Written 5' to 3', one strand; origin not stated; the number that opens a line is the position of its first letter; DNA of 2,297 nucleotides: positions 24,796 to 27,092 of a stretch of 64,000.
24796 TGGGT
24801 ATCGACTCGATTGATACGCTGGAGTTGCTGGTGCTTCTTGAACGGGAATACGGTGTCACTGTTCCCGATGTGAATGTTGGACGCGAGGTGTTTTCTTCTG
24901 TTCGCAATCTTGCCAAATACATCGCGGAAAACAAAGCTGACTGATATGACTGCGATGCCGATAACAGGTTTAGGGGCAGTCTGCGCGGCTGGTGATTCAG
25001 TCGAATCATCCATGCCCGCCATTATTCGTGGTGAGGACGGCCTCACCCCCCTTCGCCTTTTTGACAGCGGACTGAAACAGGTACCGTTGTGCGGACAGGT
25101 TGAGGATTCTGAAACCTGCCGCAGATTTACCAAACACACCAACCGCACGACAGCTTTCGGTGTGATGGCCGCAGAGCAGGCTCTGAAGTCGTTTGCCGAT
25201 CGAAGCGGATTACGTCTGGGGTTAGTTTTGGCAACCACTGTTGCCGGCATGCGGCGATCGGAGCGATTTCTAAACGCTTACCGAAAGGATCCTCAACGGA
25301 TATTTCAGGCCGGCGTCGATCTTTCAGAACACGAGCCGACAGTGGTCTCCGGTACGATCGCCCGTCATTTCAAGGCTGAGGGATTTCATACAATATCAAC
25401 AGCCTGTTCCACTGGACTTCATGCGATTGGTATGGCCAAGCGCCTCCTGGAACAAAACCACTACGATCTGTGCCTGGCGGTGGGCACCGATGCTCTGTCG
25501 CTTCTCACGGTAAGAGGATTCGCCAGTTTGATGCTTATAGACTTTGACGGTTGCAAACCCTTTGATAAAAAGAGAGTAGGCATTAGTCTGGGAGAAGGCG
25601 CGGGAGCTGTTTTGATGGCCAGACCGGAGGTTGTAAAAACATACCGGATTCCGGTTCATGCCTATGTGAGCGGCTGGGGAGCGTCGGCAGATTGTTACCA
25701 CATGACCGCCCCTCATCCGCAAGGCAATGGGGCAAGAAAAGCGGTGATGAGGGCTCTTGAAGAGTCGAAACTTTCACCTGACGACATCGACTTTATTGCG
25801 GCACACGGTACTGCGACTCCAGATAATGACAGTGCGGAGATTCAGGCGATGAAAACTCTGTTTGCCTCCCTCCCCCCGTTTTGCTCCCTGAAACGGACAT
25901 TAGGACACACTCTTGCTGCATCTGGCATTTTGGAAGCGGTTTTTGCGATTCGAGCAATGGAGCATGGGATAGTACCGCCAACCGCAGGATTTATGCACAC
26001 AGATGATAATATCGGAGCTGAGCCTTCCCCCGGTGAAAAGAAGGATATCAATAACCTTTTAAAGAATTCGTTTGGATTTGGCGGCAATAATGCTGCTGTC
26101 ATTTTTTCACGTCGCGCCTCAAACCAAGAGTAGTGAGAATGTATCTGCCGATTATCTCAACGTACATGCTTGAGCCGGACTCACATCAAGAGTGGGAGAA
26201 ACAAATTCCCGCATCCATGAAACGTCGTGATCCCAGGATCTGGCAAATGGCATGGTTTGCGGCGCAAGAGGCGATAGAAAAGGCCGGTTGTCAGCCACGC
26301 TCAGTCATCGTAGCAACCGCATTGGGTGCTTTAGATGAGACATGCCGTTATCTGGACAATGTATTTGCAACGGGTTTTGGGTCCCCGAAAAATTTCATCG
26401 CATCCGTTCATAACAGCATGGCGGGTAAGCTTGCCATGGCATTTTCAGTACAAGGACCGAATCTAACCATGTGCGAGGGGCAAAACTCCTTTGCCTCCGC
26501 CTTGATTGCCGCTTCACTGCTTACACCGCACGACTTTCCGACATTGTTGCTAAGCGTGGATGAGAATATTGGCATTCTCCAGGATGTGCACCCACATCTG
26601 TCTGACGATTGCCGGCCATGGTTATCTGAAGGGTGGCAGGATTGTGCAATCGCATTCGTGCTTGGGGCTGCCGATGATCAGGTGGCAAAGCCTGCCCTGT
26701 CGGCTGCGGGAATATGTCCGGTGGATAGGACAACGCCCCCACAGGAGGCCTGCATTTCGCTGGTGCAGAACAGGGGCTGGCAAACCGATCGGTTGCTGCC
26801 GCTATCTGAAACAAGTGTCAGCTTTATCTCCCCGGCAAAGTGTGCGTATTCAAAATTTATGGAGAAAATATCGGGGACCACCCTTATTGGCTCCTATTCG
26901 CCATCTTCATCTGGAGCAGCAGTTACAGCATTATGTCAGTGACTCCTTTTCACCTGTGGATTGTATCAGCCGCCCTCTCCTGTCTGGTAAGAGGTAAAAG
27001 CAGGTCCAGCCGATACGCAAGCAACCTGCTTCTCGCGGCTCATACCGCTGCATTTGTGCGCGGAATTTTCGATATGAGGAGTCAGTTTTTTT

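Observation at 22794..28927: Orphan operon: two KS/CLF-like pairs, one ACP, NodB deacetylase, LolA-like carrier and a lipoprotein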

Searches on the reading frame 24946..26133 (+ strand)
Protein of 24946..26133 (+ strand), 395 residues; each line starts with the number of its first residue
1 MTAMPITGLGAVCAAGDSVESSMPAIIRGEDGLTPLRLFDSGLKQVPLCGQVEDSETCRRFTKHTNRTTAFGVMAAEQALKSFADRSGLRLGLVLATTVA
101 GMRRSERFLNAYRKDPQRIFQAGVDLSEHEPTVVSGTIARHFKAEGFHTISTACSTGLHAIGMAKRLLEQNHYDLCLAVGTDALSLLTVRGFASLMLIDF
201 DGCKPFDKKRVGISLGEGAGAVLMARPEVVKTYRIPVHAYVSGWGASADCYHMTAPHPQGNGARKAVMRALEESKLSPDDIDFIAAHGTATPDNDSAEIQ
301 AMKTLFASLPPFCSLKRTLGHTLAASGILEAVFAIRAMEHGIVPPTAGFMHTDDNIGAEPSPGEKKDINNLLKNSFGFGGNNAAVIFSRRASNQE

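Call 4: search_protein_families(library=pfam, proteins=[window:24946-26133:+], max_evalue=0.01)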
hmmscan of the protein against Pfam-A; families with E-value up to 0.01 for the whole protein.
window:24946-26133:+ (395 aa): 3 families
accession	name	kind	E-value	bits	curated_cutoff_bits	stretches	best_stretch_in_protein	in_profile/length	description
PF02801.28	Ketoacyl-synt_C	-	6.6e-30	104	20.8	1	238-349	1-118/119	Beta-ketoacyl synthase, C-terminal domain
PF00109.32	ketoacyl-synt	-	2.6e-20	73.5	20.8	1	6-226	6-248/252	Beta-ketoacyl synthase, N-terminal domain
PF08545.16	ACP_syn_III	-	2.4e-05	24.5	24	1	150-226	3-63/80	3-Oxoacyl-[acyl-carrier-protein (ACP)] synthase III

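Call 5: search_protein_families(library=ncbifam, proteins=[window:24946-26133:+], max_evalue=0.01)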
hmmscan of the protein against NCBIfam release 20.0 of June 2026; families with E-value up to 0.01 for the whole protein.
window:24946-26133:+ (395 aa): 31 families (the best 25 are shown)
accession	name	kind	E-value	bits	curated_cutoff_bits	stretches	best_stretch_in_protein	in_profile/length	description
NF006618.0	PRK09185.1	subfamily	1.1e-84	284.7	407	1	2-390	3-393/394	beta-ketoacyl-ACP synthase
TIGR03150.1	fabF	equivalog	7.8e-77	258.6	493.75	1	6-387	5-406/407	beta-ketoacyl-ACP synthase II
NF005589.0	PRK07314.1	subfamily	4.6e-75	252.9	387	1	6-389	8-411/413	beta-ketoacyl-ACP synthase II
NF006274.0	PRK08439.1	equivalog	3.6e-60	203.9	621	1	3-389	3-405/406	beta-ketoacyl-ACP synthase II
NF004618.0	PRK05952.1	equivalog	4.6e-60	203.5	455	1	6-389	6-382/384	beta-ketoacyl-ACP synthase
NF004970.0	PRK06333.1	subfamily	2.9e-59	201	525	1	5-389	7-421/424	beta-ketoacyl-ACP synthase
NF058662.1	cispenta_AmcF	equivalog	6.5e-53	180.1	325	1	135-388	109-368/369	cispentacin biosynthesis acyltransferase subunit AmcF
NF005076.0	PRK06501.1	equivalog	7.5e-52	176.6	629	1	5-390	14-423/425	beta-ketoacyl-ACP synthase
NF006434.0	PRK08722.1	equivalog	7.9e-48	163.3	759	1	6-389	8-413/414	beta-ketoacyl-ACP synthase II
NF005490.0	PRK07103.1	equivalog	1.4e-46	159.4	445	1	3-389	5-412/414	polyketide beta-ketoacyl:acyl carrier protein synthase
NF006587.0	PRK09116.1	equivalog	2e-44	152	470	1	6-389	6-406/408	beta-ketoacyl-ACP synthase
NF005916.1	PRK07910.1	equivalog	3e-43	148.3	560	1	133-389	149-417/418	KasA/KasB family beta-ketoacyl-ACP synthase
NF005935.0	PRK07967.1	equivalog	3.5e-43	148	630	1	4-389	4-403/406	beta-ketoacyl-ACP synthase I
NF045894.1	PKS_plus_SDR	equivalog_domain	6.4e-30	103.6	1740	1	122-347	140-374/1515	type I polyketide synthase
NF041183.1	Pks2_ls1_myc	equivalog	4.2e-23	80.3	2400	1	132-356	150-379/2086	sulfolipid-1 biosynthesis phthioceranic/hydroxyphthioceranic acid synthase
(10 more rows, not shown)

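Call 18: search_solved_structures(query=window:24946-26133:+, max_evalue=1e-10, show_alignments=2)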
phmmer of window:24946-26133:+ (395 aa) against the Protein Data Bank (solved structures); distinct sequences matched with E-value up to 1e-10: 123 (the best 60 are shown).
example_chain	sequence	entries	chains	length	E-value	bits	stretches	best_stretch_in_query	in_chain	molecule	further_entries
3o04_A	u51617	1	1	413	4.5e-60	207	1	5-389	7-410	beta-keto-acyl carrier protein synthase II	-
5sxo_A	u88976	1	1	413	4.6e-60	207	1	5-389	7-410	3-oxoacyl-[acyl-carrier-protein] synthase 2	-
1ox0_A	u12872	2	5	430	6.1e-59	203.3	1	4-389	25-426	Beta ketoacyl-acyl carrier protein synthase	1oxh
2rjt_A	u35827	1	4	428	3.4e-58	200.8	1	4-390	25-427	Beta-ketoacyl-ACP synthase II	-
2alm_A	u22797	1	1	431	1.8e-57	198.4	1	4-389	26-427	3-oxoacyl-(acyl-carrier-protein) synthase II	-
4ls5_A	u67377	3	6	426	3.7e-56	194.1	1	5-389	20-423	3-oxoacyl-[acyl-carrier-protein] synthase 2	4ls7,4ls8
4ls6_A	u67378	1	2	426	1.3e-55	192.3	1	5-389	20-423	3-oxoacyl-[acyl-carrier-protein] synthase 2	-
1j3n_A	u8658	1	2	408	2.7e-55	191.2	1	4-389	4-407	3-oxoacyl-(acyl-carrier protein) synthase II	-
4jga_A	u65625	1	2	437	4.3e-53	184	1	5-387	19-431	3-oxoacyl-[acyl-carrier-protein] synthase 2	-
9s5h_B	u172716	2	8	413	7.2e-53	183.3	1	5-387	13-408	3-oxoacyl-(Acyl-carrier-protein) synthase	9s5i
6okg_A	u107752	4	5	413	2e-50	175.2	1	5-389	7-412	3-oxoacyl-[acyl-carrier-protein] synthase 2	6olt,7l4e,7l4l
1b3n_A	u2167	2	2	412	2.1e-50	175.2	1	5-389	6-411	PROTEIN (KETOACYL ACYL CARRIER PROTEIN SYNTHASE 2) | BETA-KETOACYL ACP SYNTHASE II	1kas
2gfw_A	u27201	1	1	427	2.3e-50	175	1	5-389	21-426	3-oxoacyl-[acyl-carrier-protein] synthase 2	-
1e5m_A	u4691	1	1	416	3.9e-50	174.3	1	5-389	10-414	BETA KETOACYL ACYL CARRIER PROTEIN SYNTHASE II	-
2gqd_A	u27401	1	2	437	4.7e-50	174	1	5-389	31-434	3-oxoacyl-[acyl-carrier-protein] synthase 2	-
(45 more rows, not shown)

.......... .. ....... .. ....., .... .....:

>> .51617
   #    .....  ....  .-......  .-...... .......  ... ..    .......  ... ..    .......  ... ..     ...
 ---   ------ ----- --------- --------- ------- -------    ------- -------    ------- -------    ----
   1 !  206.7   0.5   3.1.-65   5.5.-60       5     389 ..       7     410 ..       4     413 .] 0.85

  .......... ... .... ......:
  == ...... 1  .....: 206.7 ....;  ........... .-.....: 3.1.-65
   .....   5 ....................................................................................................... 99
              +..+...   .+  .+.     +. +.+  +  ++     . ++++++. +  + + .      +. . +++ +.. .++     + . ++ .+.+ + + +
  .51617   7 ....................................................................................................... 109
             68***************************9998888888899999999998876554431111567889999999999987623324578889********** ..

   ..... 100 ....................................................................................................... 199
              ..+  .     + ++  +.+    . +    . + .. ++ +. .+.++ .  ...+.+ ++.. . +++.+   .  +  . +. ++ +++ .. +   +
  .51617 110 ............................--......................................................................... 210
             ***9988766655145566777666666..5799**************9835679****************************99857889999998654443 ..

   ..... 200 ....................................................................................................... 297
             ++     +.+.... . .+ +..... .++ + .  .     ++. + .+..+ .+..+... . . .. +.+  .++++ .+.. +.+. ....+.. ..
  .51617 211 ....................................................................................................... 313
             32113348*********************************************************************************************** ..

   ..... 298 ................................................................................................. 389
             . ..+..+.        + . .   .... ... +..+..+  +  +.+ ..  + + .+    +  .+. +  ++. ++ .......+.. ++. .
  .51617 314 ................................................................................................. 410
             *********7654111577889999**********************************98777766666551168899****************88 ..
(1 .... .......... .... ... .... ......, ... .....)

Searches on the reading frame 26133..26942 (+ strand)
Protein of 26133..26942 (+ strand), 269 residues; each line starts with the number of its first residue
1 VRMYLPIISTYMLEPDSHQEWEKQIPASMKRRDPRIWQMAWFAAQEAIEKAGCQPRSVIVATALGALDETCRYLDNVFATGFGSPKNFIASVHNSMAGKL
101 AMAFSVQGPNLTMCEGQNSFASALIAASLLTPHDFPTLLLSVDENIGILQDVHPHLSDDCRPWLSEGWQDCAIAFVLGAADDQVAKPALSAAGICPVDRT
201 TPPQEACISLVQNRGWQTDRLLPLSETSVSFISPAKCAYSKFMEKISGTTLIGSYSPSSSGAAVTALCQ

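Call 4: search_protein_families(library=pfam, proteins=[window:26133-26942:+], max_evalue=0.01)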
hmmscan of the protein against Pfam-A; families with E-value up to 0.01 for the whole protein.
window:26133-26942:+ (269 aa): 2 families
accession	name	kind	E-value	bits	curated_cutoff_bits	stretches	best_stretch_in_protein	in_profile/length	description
PF13723.12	Ketoacyl-synt_2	-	5.6e-11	42.9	25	1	15-159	12-152/223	Beta-ketoacyl synthase, N-terminal domain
PF00109.32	ketoacyl-synt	-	0.00025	21.2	20.8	1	32-113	85-170/252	Beta-ketoacyl synthase, N-terminal domain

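Call 5: search_protein_families(library=ncbifam, proteins=[window:26133-26942:+], max_evalue=0.01)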
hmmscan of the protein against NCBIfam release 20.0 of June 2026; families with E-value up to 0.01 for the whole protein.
window:26133-26942:+ (269 aa): 1 family
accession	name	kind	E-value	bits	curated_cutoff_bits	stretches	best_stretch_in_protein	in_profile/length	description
TIGR03150.1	fabF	equivalog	0.00035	19.4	493.75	1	23-127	58-171/407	beta-ketoacyl-ACP synthase II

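Call 20: search_solved_structures(query=window:26133-26942:+, max_evalue=1, show_alignments=3)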
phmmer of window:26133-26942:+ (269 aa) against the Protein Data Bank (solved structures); distinct sequences matched with E-value up to 1: 2.
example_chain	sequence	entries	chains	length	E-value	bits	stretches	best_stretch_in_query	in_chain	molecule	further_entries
6qsp_B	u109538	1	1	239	0.017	18.1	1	57-130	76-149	Uncharacterized protein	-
7f28_A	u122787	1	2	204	0.54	13.1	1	25-113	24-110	Ketoacyl_synth_N domain-containing protein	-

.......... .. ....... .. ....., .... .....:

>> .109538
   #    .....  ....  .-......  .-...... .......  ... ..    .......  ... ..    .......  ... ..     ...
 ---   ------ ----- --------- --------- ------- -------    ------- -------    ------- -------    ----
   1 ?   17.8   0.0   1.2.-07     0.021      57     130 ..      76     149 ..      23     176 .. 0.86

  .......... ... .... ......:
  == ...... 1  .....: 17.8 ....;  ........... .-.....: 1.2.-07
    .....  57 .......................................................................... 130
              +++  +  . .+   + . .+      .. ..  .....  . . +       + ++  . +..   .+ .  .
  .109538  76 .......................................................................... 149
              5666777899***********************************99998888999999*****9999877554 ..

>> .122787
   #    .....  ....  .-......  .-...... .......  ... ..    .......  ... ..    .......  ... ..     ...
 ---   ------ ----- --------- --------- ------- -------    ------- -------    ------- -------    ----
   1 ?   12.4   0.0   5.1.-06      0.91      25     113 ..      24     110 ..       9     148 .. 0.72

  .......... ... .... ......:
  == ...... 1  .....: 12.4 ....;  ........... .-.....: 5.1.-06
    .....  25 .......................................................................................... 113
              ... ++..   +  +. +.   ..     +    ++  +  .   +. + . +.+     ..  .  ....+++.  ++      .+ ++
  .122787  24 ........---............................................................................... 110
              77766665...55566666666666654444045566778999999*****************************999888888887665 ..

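Call 43: search_dna_similar(query=window:26133-26942:+, collection=plasmids, mode=protein, max_evalue=0.01, max_rows=30)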
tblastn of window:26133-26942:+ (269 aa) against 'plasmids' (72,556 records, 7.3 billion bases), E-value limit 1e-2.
Records with a match: 5; places in all: 5; records where one place covers at least 80% of the query: 0.
Best place of each record, by identity: <60% 5.
By first word of the organism name: Streptomyces 5.
By predicted mobility (MOB-suite, as given by PLSDB): non-mobilizable 3; mobilizable 2.
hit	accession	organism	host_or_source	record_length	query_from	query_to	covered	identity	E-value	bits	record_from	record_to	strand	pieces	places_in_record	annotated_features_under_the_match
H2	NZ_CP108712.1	Streptomyces sp. NBC_01001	-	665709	1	193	72%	27.6%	2e-3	47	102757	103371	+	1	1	beta-ketoacyl synthase N-terminal-like domain-containing protein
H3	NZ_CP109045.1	Streptomyces halstedii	-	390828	3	116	42%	29.2%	9e-3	45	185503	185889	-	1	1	thioesterase domain-containing protein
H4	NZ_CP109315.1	Streptomyces sp. NBC_01601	-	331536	3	116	42%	28.6%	1e-3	47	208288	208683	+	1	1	beta-ketoacyl synthase N-terminal-like domain-containing protein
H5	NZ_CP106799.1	Streptomyces sp. HUAS 15-9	microorganism,rhizosphere soil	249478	23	117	35%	32.0%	2e-3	47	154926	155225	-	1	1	beta-ketoacyl-[acyl-carrier-protein] synthase family protein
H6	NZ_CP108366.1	Streptomyces sp. NBC_01340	-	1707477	29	116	33%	30.4%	2e-3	47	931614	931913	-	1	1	none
